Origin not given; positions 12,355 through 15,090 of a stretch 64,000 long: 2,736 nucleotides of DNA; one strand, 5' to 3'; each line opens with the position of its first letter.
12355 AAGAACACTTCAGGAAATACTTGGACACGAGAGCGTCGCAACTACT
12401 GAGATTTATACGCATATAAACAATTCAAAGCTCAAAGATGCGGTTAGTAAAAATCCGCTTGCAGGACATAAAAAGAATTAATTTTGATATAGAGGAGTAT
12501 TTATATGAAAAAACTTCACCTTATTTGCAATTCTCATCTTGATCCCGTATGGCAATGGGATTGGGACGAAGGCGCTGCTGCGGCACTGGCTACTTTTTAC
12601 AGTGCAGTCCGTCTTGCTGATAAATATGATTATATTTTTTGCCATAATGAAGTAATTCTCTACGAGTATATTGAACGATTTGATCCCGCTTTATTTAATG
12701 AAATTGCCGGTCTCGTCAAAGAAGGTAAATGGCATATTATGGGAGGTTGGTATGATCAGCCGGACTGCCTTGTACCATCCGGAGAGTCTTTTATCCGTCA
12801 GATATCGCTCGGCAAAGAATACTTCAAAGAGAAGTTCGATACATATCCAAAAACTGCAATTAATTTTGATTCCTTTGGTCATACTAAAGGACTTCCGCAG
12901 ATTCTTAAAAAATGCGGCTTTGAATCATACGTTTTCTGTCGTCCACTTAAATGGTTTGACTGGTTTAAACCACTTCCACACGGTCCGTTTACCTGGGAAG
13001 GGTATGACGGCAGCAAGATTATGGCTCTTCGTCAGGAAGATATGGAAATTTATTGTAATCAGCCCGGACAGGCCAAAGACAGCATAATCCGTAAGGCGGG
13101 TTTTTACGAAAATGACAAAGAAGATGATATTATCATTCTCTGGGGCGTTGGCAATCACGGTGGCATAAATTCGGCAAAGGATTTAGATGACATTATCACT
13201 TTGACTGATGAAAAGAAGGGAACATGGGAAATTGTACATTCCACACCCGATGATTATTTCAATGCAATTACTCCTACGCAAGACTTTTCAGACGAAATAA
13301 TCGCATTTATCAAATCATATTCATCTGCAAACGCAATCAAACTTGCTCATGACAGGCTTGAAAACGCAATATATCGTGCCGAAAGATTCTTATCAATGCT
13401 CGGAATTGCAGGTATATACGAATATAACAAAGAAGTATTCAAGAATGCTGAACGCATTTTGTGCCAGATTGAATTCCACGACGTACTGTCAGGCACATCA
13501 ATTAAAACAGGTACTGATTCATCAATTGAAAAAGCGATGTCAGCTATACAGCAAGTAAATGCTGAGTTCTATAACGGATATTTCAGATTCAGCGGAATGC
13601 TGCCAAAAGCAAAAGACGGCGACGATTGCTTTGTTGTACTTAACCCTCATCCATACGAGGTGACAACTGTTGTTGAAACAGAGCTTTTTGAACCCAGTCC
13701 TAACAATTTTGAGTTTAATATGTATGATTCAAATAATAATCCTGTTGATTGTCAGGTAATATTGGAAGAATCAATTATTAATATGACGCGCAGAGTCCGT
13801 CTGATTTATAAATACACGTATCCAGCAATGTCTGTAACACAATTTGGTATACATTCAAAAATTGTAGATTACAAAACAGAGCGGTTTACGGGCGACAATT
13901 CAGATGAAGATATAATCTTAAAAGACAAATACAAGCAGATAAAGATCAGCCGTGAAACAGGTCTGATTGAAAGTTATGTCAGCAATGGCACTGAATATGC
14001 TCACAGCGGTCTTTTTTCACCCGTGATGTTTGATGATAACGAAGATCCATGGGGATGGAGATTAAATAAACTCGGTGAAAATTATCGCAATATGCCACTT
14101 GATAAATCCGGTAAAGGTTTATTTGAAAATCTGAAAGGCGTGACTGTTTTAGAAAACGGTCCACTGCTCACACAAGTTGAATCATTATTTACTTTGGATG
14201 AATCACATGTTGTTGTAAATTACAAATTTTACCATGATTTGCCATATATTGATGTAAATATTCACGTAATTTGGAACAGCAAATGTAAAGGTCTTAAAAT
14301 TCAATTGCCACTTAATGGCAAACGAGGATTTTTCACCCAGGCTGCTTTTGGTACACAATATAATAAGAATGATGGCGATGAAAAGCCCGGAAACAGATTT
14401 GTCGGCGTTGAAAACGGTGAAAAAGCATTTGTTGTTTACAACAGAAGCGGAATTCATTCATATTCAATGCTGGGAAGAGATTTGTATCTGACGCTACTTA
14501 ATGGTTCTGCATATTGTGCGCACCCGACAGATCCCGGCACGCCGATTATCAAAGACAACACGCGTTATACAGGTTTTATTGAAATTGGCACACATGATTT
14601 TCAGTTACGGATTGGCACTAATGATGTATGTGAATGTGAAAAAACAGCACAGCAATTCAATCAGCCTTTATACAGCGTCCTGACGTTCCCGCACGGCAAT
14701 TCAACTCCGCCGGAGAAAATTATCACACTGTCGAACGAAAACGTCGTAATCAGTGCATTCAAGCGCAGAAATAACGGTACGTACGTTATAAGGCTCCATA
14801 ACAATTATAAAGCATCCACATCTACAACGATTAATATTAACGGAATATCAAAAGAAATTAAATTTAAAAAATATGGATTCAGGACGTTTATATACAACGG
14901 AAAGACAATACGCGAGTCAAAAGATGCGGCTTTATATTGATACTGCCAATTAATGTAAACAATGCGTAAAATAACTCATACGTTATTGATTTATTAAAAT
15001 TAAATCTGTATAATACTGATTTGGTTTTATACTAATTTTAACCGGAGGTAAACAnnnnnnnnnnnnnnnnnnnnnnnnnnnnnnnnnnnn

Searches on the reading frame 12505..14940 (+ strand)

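Call 12: search_protein_families(library=pfam, proteins=[window:12505-14940:+], max_evalue=0.00001)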
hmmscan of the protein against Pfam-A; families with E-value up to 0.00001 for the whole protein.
window:12505-14940:+ (811 aa): 3 families
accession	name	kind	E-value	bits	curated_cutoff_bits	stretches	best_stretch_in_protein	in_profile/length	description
PF01074.27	Glyco_hydro_38N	-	4.1e-50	171.1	25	1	3-259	1-259/270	Glycosyl hydrolases family 38 N-terminal domain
PF07748.19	Glyco_hydro_38C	-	4.5e-11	43.8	25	1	474-649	3-181/206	Glycosyl hydrolases family 38 C-terminal domain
PF09261.16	Alpha-mann_mid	-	2.9e-09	37.3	31.1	1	272-352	7-86/96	Alpha mannosidase middle domain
